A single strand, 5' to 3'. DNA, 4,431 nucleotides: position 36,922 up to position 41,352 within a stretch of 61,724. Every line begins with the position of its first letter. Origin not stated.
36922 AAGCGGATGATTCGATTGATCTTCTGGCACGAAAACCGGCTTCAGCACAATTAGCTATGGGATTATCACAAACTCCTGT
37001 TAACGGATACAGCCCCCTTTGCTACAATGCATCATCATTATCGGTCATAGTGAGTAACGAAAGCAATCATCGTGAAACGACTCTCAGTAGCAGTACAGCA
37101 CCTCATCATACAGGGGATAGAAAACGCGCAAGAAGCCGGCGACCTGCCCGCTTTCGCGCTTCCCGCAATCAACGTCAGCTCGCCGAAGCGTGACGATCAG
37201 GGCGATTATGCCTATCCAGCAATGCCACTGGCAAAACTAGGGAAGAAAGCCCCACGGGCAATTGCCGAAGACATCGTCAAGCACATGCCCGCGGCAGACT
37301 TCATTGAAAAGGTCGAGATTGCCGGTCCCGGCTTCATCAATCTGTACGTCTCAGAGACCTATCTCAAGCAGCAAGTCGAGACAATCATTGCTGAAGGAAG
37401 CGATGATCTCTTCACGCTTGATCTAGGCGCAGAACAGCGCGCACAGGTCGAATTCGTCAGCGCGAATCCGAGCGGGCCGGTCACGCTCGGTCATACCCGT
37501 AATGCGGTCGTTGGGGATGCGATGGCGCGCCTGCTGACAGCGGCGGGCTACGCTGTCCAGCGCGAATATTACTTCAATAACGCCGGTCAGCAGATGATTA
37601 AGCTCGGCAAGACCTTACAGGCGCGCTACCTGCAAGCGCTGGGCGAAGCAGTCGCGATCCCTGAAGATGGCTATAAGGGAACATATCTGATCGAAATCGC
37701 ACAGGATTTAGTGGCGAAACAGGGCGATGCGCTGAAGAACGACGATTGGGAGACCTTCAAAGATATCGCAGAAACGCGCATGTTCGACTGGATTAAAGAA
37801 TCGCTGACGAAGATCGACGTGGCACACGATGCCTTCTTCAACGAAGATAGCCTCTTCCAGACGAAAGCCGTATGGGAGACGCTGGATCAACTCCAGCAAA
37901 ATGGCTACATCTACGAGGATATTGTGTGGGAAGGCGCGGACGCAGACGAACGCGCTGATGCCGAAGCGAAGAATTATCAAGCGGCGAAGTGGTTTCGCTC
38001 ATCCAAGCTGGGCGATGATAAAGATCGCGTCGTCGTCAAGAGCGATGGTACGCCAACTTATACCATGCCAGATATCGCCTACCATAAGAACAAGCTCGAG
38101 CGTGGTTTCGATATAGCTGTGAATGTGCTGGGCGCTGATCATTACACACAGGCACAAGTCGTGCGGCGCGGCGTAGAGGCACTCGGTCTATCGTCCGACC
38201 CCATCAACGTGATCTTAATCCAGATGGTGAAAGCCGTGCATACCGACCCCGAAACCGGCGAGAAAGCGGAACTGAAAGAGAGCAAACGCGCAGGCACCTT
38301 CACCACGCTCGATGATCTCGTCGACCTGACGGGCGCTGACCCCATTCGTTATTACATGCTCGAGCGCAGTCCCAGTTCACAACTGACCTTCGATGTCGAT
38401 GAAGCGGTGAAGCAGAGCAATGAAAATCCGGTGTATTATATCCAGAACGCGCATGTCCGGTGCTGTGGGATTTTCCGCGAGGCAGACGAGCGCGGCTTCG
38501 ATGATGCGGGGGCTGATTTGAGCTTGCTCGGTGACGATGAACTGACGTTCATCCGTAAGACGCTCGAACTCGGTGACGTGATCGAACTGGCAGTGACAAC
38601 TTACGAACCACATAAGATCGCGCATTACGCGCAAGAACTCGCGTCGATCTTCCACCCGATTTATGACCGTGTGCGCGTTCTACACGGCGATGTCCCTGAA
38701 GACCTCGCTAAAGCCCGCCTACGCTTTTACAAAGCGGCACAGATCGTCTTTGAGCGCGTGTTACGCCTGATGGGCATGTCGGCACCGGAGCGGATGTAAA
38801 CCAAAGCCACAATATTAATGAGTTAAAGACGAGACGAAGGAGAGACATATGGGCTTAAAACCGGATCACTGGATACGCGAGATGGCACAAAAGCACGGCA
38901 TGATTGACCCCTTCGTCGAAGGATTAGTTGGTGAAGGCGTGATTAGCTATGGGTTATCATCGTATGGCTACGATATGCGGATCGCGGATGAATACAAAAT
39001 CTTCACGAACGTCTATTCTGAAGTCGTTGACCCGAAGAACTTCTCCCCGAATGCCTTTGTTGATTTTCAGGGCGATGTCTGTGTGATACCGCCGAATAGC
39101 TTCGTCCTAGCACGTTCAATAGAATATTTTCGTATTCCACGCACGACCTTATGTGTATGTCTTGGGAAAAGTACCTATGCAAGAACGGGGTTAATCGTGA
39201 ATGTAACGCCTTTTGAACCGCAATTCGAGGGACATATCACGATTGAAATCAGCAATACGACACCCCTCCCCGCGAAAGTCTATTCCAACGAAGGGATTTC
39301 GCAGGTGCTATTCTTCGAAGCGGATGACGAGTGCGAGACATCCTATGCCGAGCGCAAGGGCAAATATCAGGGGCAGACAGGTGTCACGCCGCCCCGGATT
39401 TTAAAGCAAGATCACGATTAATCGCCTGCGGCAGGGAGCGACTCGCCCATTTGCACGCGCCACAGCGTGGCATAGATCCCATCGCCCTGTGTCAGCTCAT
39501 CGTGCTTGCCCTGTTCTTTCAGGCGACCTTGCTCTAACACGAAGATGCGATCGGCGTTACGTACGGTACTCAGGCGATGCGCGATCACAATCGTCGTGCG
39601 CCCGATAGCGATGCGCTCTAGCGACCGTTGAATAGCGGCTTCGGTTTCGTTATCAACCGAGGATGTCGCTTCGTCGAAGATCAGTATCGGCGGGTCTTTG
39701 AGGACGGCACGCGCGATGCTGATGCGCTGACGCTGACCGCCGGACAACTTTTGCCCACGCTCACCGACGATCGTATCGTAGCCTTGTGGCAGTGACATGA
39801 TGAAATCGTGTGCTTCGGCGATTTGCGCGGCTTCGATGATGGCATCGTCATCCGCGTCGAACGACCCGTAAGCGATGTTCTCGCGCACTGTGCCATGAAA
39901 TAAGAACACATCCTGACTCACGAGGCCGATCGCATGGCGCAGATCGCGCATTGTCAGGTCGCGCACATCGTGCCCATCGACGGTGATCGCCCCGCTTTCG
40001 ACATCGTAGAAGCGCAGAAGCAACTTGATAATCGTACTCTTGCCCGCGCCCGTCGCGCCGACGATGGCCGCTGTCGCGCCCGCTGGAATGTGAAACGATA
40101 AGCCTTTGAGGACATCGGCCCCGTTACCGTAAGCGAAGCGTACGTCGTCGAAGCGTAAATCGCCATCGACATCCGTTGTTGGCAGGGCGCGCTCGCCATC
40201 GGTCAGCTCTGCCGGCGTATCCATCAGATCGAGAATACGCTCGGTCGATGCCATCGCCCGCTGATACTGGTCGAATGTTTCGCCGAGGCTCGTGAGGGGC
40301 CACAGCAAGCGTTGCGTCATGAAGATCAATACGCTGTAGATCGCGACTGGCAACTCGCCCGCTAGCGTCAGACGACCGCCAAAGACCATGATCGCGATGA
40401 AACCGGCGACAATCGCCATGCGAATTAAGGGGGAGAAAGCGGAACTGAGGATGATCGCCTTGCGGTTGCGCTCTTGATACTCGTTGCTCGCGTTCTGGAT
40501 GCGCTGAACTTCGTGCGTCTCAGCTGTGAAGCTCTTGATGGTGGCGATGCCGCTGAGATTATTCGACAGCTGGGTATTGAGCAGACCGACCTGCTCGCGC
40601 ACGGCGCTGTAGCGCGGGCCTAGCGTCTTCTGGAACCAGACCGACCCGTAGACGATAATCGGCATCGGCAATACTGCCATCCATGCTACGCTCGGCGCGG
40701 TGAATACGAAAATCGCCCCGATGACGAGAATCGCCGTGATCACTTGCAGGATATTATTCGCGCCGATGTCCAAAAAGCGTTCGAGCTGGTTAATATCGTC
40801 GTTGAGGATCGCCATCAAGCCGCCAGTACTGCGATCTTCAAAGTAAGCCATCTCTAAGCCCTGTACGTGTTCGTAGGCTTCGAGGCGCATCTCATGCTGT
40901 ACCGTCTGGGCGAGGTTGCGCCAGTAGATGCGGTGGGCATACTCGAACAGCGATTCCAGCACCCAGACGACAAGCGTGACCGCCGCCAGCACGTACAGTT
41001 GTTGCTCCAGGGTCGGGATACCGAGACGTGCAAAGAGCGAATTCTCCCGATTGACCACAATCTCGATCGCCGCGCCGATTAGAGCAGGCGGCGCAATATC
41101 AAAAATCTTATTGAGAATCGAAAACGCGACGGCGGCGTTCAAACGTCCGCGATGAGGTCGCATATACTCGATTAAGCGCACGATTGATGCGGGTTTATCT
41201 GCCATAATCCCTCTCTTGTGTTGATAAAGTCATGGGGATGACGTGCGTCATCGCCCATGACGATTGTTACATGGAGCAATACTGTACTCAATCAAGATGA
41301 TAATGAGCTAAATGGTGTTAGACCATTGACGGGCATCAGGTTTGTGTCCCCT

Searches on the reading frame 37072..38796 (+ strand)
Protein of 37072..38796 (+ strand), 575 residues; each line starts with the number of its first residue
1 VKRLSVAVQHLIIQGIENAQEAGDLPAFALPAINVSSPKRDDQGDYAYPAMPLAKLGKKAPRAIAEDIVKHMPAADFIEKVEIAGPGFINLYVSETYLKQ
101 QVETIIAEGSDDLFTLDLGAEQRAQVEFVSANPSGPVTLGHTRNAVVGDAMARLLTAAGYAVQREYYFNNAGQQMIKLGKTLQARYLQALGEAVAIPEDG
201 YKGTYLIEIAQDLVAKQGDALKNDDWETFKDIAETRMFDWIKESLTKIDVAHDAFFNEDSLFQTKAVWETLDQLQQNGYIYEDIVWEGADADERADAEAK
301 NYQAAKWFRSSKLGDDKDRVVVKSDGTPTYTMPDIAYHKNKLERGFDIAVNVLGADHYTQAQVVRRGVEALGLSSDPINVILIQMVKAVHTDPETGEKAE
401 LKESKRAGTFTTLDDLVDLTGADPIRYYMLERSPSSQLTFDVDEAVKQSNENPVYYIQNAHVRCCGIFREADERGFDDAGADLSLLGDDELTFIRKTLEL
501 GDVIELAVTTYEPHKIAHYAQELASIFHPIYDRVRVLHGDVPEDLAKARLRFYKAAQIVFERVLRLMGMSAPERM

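Call 22: search_protein_families(library=pfam, proteins=[window:37072-38796:+])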
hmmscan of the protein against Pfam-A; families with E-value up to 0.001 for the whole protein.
window:37072-38796:+ (575 aa): 5 families
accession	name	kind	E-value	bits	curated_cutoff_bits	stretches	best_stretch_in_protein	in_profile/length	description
PF05746.21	DALR_1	-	1.3e-25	90.2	22.3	1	457-575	1-117/117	DALR anticodon binding domain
PF03485.21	Arg_tRNA_synt_N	-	1.7e-20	73.8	21.5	1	11-92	6-84/85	Arginyl tRNA synthetase N terminal domain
PF00750.26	tRNA-synt_1d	-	7.4e-11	42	23.3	1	115-353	13-238/349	tRNA synthetases class I (R), catalytic domain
PF09334.17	tRNA-synt_1g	-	4.5e-06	26.1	20.1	0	400-464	325-390/391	tRNA synthetases class I (M)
PF01406.26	tRNA-synt_1e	-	0.00034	20.5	27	0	138-282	24-123/301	tRNA synthetases class I (C) catalytic domain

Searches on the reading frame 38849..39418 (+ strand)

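Call 22: search_protein_families(library=pfam, proteins=[window:38849-39418:+])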
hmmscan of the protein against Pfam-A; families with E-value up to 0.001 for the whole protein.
window:38849-39418:+ (190 aa): 2 families
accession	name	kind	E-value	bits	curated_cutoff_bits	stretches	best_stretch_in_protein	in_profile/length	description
PF22769.1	DCD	-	3.4e-31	108.8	27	1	5-157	3-152/153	dCTP deaminase-like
PF00692.24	dUTPase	-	0.00037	20.7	22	1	79-162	25-107/129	dUTPase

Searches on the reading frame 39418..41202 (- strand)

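Call 22: search_protein_families(library=pfam, proteins=[window:39418-41202:-])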
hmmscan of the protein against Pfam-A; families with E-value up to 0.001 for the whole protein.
window:39418-41202:- (594 aa): 4 families
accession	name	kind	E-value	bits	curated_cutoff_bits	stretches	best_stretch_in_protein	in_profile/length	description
PF00664.28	ABC_membrane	-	1.4e-38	133.6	28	1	23-300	3-271/274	ABC transporter transmembrane region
PF00005.33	ABC_tran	-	1.6e-34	119.9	25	1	365-514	1-137/137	ABC transporter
PF02463.25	SMC_N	-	1.1e-05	25.5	40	0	430-557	135-212/220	RecF/RecN/SMC N terminal domain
PF13401.12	AAA_22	-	0.00053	20.8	27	0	379-425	9-54/130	AAA domain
